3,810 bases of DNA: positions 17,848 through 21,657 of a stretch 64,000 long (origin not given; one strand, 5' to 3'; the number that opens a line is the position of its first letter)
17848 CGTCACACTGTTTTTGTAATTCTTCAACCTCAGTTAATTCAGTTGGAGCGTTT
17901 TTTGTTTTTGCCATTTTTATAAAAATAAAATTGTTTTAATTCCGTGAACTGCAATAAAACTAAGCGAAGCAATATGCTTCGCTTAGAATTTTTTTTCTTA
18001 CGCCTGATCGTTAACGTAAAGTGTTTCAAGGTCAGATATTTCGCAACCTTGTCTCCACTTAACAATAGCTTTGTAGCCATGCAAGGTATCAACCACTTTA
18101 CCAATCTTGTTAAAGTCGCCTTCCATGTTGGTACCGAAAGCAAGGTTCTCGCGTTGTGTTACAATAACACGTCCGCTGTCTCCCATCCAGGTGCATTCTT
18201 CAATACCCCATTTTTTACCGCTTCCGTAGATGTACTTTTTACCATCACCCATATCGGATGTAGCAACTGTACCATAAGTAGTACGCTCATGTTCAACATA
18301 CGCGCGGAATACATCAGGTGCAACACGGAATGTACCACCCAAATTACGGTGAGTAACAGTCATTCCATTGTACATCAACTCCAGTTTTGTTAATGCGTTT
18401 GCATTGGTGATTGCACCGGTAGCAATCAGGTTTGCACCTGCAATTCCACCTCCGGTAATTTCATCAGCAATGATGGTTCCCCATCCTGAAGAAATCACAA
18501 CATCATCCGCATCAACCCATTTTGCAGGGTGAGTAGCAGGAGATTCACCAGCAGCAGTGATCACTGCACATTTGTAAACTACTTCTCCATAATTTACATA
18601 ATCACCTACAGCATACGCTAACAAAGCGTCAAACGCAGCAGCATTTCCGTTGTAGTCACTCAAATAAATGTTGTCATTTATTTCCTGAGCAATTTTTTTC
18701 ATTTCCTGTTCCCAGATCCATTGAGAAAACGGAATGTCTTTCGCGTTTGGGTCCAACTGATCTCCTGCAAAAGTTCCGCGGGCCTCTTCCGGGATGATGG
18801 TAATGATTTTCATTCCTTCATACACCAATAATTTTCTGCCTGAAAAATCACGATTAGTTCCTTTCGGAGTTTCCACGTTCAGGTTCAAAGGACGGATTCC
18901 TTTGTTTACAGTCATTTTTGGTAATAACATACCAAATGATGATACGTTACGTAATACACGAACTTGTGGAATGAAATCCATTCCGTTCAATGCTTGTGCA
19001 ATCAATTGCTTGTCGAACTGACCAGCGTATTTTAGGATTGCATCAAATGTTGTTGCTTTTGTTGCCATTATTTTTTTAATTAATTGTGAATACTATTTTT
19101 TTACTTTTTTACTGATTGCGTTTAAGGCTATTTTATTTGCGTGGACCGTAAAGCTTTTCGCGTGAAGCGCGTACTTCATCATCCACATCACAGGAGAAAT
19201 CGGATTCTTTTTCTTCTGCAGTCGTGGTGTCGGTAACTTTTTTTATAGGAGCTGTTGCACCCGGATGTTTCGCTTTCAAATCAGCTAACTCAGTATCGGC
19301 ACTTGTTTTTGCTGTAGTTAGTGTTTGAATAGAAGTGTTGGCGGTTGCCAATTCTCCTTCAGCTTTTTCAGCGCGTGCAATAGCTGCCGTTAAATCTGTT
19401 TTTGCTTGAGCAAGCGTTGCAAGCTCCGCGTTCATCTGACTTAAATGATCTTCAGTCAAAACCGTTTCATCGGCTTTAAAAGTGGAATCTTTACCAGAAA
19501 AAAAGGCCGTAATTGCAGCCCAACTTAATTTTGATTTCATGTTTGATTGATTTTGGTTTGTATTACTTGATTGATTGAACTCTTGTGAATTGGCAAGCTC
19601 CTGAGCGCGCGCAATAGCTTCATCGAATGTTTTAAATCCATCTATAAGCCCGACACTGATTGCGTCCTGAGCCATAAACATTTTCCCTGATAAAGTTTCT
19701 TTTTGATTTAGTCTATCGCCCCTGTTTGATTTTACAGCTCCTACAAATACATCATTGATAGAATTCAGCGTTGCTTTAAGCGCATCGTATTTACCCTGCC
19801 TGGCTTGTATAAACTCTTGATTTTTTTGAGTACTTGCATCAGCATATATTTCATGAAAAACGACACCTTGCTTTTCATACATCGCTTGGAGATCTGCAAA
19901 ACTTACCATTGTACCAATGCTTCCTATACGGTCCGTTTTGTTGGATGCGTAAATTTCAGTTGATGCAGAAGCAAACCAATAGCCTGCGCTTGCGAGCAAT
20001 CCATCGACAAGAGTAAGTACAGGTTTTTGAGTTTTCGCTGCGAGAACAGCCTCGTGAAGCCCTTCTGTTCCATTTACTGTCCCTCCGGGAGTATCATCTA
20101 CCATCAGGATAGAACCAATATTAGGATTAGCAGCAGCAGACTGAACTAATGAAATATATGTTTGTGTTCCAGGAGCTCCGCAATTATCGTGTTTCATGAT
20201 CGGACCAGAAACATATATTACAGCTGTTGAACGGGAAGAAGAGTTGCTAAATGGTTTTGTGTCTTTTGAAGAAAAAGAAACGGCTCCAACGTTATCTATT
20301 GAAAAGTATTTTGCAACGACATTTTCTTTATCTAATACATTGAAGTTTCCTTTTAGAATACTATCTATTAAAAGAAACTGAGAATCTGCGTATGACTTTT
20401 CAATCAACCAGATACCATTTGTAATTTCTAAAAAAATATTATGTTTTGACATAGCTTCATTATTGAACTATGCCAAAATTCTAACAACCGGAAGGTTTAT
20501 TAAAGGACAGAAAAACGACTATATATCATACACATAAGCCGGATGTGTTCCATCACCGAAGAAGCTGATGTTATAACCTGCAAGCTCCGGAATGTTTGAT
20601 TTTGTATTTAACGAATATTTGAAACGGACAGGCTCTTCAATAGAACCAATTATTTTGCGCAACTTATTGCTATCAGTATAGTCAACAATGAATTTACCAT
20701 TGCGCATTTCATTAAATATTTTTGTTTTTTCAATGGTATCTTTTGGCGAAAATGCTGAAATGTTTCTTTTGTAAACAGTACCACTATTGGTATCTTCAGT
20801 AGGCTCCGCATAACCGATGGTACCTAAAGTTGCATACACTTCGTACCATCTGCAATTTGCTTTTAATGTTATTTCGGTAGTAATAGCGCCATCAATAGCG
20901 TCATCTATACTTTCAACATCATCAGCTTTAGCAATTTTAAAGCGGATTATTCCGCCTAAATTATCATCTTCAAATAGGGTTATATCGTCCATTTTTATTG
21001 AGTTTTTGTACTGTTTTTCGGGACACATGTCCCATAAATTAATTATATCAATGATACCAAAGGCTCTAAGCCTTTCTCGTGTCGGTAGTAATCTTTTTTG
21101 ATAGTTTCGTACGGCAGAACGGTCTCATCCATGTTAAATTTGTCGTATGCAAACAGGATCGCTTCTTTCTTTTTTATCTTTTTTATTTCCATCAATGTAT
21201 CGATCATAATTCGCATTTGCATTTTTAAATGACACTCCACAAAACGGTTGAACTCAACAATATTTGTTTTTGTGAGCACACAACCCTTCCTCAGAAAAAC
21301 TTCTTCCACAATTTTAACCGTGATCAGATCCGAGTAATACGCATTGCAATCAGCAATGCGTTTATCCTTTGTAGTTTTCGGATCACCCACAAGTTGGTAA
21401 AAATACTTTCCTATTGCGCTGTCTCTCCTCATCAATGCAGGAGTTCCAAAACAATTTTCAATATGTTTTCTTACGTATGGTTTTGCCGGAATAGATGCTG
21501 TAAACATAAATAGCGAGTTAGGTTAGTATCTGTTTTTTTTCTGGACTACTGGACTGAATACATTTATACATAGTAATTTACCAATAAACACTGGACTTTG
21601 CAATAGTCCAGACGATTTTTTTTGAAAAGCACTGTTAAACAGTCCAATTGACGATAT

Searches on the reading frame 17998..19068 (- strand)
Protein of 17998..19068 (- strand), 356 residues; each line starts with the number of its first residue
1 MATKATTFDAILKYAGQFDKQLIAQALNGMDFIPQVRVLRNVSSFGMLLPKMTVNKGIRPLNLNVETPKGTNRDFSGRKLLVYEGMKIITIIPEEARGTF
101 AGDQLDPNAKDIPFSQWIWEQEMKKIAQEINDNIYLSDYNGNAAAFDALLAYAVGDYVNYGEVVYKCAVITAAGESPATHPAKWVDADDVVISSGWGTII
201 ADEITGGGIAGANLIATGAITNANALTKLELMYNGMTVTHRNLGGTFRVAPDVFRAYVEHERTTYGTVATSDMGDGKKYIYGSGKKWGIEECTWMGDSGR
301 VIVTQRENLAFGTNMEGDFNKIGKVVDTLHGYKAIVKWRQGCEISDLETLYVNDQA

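Call 8: search_protein_families(library=pfam, proteins=[window:17998-19068:-], max_evalue=0.01)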
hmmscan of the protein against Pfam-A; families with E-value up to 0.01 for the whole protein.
window:17998-19068:- (356 aa): 1 family
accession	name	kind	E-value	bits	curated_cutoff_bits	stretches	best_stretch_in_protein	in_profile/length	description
PF02839.19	CBM_5_12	-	0.00024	21.5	26.2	1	151-184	7-43/44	Carbohydrate-binding module family 5/12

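Call 9: search_protein_families(library=phrogs, proteins=[window:17998-19068:-], max_evalue=0.001)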
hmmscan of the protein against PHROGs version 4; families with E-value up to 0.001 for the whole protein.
window:17998-19068:- (356 aa): 1 family
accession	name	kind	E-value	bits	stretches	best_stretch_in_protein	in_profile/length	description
phrog_6278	-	unknown function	0.00086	19.5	0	144-187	29-74/306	-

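Call 53: search_dna_similar(query=window:17998-19068:-, collection=phages, mode=protein, max_evalue=0.001, max_rows=20)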
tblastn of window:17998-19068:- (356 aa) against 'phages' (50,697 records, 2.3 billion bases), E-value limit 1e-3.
Records with a match: 2; places in all: 2; records where one place covers at least 80% of the query: 2.
Best place of each record, by identity: <60% 2.
By first word of the organism name: Microcystis 2.
By host as written in the record: Microcystis sp. 2.
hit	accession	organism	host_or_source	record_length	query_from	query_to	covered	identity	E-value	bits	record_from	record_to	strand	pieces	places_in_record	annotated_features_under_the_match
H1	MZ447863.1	Microcystis phage Mea-Yong924-1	Microcystis sp.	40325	22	356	94%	27.2%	2e-17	89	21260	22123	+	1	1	major capsid protein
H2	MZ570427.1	Microcystis phage Mae-Yong924-2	Microcystis sp.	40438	22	356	94%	27.2%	2e-17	89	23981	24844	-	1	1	hypothetical protein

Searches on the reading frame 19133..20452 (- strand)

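Call 8: search_protein_families(library=pfam, proteins=[window:19133-20452:-], max_evalue=0.01)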
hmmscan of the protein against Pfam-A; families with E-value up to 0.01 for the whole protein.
window:19133-20452:- (439 aa): 2 families
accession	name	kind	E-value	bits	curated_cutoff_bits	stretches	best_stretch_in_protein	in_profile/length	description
PF01343.23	Peptidase_S49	-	6.5e-23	81.8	24.9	1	140-288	4-152/154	Peptidase family S49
PF25145.1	NfeD1b_N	-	0.00087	19.4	40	1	95-180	14-96/189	NfeD1b, N-terminal domain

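Call 9: search_protein_families(library=phrogs, proteins=[window:19133-20452:-], max_evalue=0.001)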
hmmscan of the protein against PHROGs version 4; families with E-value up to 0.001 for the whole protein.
window:19133-20452:- (439 aa): 3 families
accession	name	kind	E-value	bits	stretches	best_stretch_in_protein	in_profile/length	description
phrog_53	-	head and packaging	1.6e-57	197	1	10-408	15-391/583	head maturation protease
phrog_33023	-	unknown function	1.4e-15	58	1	106-410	105-400/507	-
phrog_4759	-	unknown function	2.4e-06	28.4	1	100-195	111-205/209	-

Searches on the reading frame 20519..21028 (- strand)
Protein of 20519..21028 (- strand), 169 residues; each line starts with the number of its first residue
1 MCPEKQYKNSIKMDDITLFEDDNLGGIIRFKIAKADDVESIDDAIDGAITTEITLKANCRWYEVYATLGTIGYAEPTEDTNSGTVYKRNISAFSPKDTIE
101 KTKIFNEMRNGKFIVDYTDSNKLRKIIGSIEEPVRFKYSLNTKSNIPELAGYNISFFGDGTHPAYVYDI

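Call 8: search_protein_families(library=pfam, proteins=[window:20519-21028:-], max_evalue=0.01)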
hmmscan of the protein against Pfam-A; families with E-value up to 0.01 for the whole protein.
window:20519-21028:- (169 aa): 0 families

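Call 9: search_protein_families(library=phrogs, proteins=[window:20519-21028:-], max_evalue=0.001)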
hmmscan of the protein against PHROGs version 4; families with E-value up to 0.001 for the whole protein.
window:20519-21028:- (169 aa): 0 families

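Call 54: search_dna_similar(query=window:20519-21028:-, collection=phages, mode=protein, max_evalue=1, max_rows=20)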
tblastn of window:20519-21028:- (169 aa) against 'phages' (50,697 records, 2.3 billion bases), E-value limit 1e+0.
No match.

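Call 83: search_protein_families(library=ncbifam, proteins=[window:20519-21028:-], max_evalue=0.01)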
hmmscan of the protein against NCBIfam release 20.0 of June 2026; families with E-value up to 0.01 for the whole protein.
window:20519-21028:- (169 aa): 2 families
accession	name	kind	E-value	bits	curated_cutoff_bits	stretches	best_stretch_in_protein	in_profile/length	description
NF043052.1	DodecBact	equivalog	0.0064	16.7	75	0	39-71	16-48/67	dodecin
NF003145.0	PRK04073.1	equivalog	0.0099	14.5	656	0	19-128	79-184/396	ornithine--oxo-acid transaminase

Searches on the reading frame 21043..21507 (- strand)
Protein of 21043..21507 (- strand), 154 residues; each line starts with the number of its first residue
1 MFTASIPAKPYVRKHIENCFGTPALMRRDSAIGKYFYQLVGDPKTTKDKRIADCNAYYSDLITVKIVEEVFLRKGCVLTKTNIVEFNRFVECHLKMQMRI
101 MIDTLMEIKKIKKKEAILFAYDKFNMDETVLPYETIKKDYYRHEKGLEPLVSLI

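Call 8: search_protein_families(library=pfam, proteins=[window:21043-21507:-], max_evalue=0.01)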
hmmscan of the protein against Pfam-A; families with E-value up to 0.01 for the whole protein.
window:21043-21507:- (154 aa): 0 families

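Call 9: search_protein_families(library=phrogs, proteins=[window:21043-21507:-], max_evalue=0.001)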
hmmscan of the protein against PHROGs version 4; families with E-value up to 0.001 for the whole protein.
window:21043-21507:- (154 aa): 0 families

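Call 12: find_related_loci(query=window:21043-21507:-, collection=viral_contigs, flank=6000)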
Query window:21043-21507:- (154 aa) in viral_contigs; peptide patterns used: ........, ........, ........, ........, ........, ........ (x = any residue, [..] = any of these).
40 stretches matched a pattern; 1 encode a relative of the query (tblastn E <= 1e-3); 1 distinct loci.
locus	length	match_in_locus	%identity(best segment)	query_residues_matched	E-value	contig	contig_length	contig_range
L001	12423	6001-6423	61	1-145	6e-60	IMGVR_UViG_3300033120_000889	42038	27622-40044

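Call 21: find_homologous_proteins(query=window:21043-21507:-, max_evalue=0.001)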
Query window:21043-21507:- (154 aa): 10 proteins with E <= 0.001 among 26 candidates.
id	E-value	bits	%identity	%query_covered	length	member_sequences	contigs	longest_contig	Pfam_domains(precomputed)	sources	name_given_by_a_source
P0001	9.7e-98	342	100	100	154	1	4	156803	-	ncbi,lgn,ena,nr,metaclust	ncbi:MAG: hypothetical protein A3F72_03025 [Bacteroidetes bacterium RIFCSPLOWO2_12_FULL_35_15]|nr:MA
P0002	5.2e-57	210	63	97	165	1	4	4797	-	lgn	-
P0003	5.0e-52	194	61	94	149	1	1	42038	-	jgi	-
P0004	1.6e-44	169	56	97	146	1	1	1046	-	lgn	-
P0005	2.0e-44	169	56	97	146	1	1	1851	-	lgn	-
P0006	4.5e-44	168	54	98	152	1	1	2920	-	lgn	-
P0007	2.6e-36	143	51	95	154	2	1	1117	-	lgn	-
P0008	3.3e-34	136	48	94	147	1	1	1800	-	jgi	-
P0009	5.1e-33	132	59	81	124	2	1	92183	-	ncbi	ncbi:MAG: hypothetical protein V4608_03295 [Bacteroidota bacterium]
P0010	1.8e-26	111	48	81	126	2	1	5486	-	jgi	jgi:hypothetical protein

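Call 22: find_encoding_contigs(protein=P0002, flank=5000, max_places=3)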
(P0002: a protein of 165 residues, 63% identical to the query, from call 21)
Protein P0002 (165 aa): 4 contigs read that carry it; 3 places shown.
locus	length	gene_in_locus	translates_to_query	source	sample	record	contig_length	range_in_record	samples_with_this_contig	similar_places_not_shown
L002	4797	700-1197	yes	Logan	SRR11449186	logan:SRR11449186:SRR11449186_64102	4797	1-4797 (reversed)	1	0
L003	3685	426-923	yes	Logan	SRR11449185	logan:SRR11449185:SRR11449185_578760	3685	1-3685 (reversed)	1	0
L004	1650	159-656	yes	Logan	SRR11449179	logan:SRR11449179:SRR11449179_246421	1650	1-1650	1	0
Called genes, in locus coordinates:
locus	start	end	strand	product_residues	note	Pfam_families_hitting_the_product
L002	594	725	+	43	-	-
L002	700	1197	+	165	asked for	-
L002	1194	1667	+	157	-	-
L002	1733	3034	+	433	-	PF25145:NfeD1b_N (weak), PF01343:Peptidase_S49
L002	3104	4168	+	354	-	-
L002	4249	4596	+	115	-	-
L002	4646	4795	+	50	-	?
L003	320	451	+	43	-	-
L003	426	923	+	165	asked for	-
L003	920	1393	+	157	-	-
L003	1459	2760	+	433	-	PF25145:NfeD1b_N (weak), PF01343:Peptidase_S49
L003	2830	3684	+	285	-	?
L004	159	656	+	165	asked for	-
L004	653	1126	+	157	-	-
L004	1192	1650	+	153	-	?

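Call 23: find_encoding_contigs(protein=P0009, flank=8000, max_places=2)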
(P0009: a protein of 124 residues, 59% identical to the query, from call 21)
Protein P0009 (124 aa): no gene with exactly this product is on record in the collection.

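Call 24: find_encoding_contigs(protein=P0010, flank=5000, max_places=2)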
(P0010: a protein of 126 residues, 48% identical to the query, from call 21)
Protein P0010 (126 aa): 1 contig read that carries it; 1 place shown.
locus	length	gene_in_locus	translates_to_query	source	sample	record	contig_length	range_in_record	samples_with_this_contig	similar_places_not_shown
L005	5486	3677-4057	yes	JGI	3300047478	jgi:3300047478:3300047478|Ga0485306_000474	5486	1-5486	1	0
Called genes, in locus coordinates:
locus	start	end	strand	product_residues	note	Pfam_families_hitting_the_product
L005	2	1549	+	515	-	?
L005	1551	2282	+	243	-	PF11380:Stealth_CR2 (weak)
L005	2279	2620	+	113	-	-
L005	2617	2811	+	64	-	-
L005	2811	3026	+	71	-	PF01381:HTH_3 (faint)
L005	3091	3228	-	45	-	-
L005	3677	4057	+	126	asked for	-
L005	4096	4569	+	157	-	-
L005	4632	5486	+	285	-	?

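Call 25: find_encoding_contigs(protein=P0006, flank=3000, max_places=2)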
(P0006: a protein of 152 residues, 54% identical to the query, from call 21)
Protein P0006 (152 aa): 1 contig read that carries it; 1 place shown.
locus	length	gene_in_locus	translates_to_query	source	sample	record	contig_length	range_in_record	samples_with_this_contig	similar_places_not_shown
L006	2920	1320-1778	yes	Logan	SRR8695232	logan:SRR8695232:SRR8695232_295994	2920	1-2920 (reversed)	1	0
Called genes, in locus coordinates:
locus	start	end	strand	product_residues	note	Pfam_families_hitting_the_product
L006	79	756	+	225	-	-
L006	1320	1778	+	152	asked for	-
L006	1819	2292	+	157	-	-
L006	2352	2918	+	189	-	?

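Call 32: find_related_loci(query=A2, collection=genome_contigs, flank=8000)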
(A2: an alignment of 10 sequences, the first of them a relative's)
Query A2 (154 aa) in genome_contigs; peptide patterns used: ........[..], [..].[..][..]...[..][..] (x = any residue, [..] = any of these).
110 stretches matched a pattern; 1 encode a relative of the query (tblastn E <= 1e-3); 1 distinct loci.
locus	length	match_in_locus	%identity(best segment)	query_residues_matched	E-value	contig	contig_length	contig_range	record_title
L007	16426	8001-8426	55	5-150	1e-46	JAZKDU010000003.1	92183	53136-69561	MAG: Bacteroidota bacterium isolate DC_HB_01_SPN181219-bin066 DCHB01SPN_B066_0_000000000003, whole genome shotgun sequen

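Call 33: find_related_loci(query=A2, collection=viral_contigs, flank=8000)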
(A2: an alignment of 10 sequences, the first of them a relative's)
Query A2 (154 aa) in viral_contigs; peptide patterns used: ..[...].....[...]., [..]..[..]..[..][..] (x = any residue, [..] = any of these).
140 stretches matched a pattern; 8 encode a relative of the query (tblastn E <= 1e-3); 8 distinct loci.
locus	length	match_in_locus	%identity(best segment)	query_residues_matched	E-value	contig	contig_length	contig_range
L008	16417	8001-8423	61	1-145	6e-59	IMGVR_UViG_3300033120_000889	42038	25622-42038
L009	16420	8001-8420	35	2-145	2e-18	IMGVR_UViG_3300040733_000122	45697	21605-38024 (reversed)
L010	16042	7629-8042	32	6-145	2e-10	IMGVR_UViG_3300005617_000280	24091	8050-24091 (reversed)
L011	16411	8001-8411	25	6-144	6e-9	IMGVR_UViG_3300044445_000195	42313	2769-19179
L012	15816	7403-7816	23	6-145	8e-9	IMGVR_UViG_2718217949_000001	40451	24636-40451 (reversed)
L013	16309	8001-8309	31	1-95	2e-8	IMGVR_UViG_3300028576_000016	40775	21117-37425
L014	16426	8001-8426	21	1-144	2e-5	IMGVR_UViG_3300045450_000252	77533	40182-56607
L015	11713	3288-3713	21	1-144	6e-5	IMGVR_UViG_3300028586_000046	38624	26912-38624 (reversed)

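Call 34: find_related_loci(query=A2, collection=metagenome_contigs, flank=8000)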
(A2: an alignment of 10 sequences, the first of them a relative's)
Query A2 (154 aa) in metagenome_contigs; peptide patterns used: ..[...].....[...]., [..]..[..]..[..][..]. (x = any residue, [..] = any of these).
599 stretches matched a pattern (row limit reached: there are more); 6 encode a relative of the query (tblastn E <= 1e-3); 6 distinct loci.
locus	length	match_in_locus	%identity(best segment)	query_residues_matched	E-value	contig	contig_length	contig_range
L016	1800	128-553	48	1-145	6e-41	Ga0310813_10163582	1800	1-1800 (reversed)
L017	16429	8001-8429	35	1-143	2e-18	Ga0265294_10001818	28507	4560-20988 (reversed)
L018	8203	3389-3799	25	6-144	2e-9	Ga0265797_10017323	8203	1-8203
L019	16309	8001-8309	31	1-95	9e-9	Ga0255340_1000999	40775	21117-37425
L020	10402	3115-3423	29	1-95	2e-8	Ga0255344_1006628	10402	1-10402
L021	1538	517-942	23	1-144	4e-6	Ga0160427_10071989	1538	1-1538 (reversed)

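Call 39: predict_structure(alignment_id=A2)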
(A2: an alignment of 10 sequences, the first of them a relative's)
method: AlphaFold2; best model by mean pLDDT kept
length: 154 residues; sequences in the alignment: 10
mean_pLDDT: 83.5   pTM: 0.78
mean pLDDT of the five models: 83.5, 83.0, 81.6, 79.6, 79.3
residues with pLDDT >= 90: 66; 70-90: 56; 50-70: 31; < 50: 1
segments of 3 or more residues with pLDDT < 50: none
pLDDT, mean of each block of 10 residues (from residue 1): 84 92 88 88 66 73 79 64 88 93 93 94 90 91 81 54
secondary structure, 60 per line:
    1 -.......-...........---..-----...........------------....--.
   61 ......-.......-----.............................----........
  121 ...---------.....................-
elements in order: E2-8 H10-20 H31-41 H54-57 E60-66 H68-74 H80-108 H113-123 H133-153

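Call 48: search_solved_structures(query=A2, max_evalue=10)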
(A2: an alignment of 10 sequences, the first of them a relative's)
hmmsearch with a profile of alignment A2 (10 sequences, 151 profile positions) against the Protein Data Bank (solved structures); distinct sequences matched with E-value up to 10: 0.

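Call 50: fold_search(model_id=the predicted structure, library=viral)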
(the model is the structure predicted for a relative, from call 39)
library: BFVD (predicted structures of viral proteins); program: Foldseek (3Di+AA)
matches with E <= 10: 184; with E <= 0.001: 1
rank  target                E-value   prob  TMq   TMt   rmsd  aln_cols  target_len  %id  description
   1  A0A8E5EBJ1            3.2e-06  1.00  0.81  0.80   2.5       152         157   19  Uncharacterized protein [Polaribacter phage Leef_1]
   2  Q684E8                1.6e-01  0.35  0.29  0.17  14.6       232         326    8  (no name in the UniProt tables at hand)
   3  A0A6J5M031            2.3e-01  1.00  0.43  0.82   2.1        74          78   16  Uncharacterized protein [uncultured Caudovirales phage]
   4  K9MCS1                2.7e-01  0.38  0.32  0.17  18.1       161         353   11  (no name in the UniProt tables at hand)
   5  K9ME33                3.0e-01  0.25  0.27  0.15  15.1       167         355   11  (no name in the UniProt tables at hand)
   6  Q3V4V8                4.2e-01  0.21  0.31  0.27  11.7       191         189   13  Putative zinc finger protein ORF189 [Acidianus two-tailed virus]
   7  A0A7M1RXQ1            6.5e-01  0.96  0.29  0.56   5.3        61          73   11  Uncharacterized protein [uncultured phage cr3_1]
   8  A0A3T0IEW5            8.6e-01  0.98  0.28  0.76   1.3        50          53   12  (no name in the UniProt tables at hand)
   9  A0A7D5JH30            1.1e+00  0.85  0.28  0.07   5.3        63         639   14  Uncharacterized protein [Synechococcus phage S-CAM7]
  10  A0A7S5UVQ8            1.3e+00  0.54  0.23  0.43   7.0        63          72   17  (no name in the UniProt tables at hand)
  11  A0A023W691            1.3e+00  0.16  0.25  0.30  13.6       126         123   15  Uncharacterized protein [Serratia phage PS2]
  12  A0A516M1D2            1.6e+00  0.80  0.32  0.67   2.3        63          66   13  (no name in the UniProt tables at hand)
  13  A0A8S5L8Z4            2.1e+00  0.12  0.26  0.26  10.6       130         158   12  Uncharacterized protein [Siphoviridae sp. ct4T77]
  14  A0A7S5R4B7            2.3e+00  0.47  0.27  0.31   3.1        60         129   17  (no name in the UniProt tables at hand)
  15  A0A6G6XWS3            2.5e+00  0.44  0.24  0.44   6.3        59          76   14  (no name in the UniProt tables at hand)
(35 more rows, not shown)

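Call 52: search_dna_similar(query=window:21043-21507:-, collection=phages, mode=protein, max_evalue=0.01, max_rows=20)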
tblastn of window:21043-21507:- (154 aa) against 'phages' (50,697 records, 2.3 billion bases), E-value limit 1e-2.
No match.

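Call 83: search_protein_families(library=ncbifam, proteins=[window:21043-21507:-], max_evalue=0.01)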
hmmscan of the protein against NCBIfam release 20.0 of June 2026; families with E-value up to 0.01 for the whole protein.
window:21043-21507:- (154 aa): 0 families

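Call 121: search_protein_families(library=pfam, proteins=[L013:836-1807:+, L013:2152-3099:+, L013:3350-4219:+, L013:4313-5059:+, L013:5154-5957:+, L013:6663-7307:+, L013:7329-7622:+, L017:1262-2164:+, L017:3893-4870:+, L017:5579-6574:-], max_evalue=0.001)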
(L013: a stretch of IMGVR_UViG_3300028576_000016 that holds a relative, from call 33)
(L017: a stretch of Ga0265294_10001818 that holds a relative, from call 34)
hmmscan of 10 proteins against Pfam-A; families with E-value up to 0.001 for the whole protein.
L013:836-1807:+ (323 aa): 1 family
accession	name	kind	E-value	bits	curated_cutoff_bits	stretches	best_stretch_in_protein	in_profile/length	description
PF01555.25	N6_N4_Mtase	-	1.4e-12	48.5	26.7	1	180-311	2-120/221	DNA methylase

L013:2152-3099:+ (315 aa): 1 family
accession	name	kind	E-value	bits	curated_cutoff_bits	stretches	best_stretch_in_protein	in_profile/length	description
PF00145.23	DNA_methylase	-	1.5e-50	172.9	22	2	26-201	4-179/324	C-5 cytosine-specific DNA methylase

L013:3350-4219:+ (289 aa): 1 family
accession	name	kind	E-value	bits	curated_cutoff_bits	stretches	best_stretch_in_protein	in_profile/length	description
PF01555.25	N6_N4_Mtase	-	4e-44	151.6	26.7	1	50-277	1-221/221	DNA methylase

L013:4313-5059:+ (248 aa): 1 family
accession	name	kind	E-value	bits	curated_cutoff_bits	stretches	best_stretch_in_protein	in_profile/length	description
PF01555.25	N6_N4_Mtase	-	1.8e-45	156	26.7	1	34-241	1-220/221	DNA methylase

L013:5154-5957:+ (267 aa): 1 family
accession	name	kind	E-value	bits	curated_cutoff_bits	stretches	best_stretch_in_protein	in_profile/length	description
PF01555.25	N6_N4_Mtase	-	2.2e-44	152.5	26.7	1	26-256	1-221/221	DNA methylase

L013:6663-7307:+ (214 aa): 1 family
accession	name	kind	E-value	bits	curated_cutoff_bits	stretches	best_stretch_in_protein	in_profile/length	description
PF00535.33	Glycos_transf_2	-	4.7e-05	23.8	23.3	0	72-122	78-127/168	Glycosyl transferase family 2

L013:7329-7622:+ (97 aa): 0 families

L017:1262-2164:+ (300 aa): 1 family
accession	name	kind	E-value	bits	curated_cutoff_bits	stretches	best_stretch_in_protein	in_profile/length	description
PF03787.20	RAMPs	-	2.1e-05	25.5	22.1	1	29-252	14-189/189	RAMP superfamily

L017:3893-4870:+ (325 aa): 0 families

L017:5579-6574:- (331 aa): 1 family
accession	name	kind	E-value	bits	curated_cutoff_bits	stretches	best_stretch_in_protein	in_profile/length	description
PF11185.13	DUF2971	-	1.2e-05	27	22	1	164-252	1-89/89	Protein of unknown function (DUF2971)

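Call 129: search_protein_families(library=pfam, proteins=[L010:25-2169:+, L012:3428-5818:+], max_evalue=0.01)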
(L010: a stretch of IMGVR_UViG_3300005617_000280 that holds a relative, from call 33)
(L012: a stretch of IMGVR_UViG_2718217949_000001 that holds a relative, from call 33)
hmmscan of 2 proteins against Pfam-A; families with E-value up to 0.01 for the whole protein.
L010:25-2169:+ (714 aa): 2 families
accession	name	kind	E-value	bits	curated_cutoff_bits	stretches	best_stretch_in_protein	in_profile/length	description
PF19263.5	DUF5906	-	1.3e-16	61.7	27.6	1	366-472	1-110/114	Family of unknown function (DUF5906)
PF07929.16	PRiA4_ORF3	-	0.00084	19.5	26.6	1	568-657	16-104/173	Plasmid pRiA4b ORF-3-like protein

L012:3428-5818:+ (796 aa): 1 family
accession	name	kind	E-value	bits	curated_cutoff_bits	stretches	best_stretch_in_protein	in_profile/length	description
PF19263.5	DUF5906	-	1.5e-21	77.6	27.6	1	492-600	1-111/114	Family of unknown function (DUF5906)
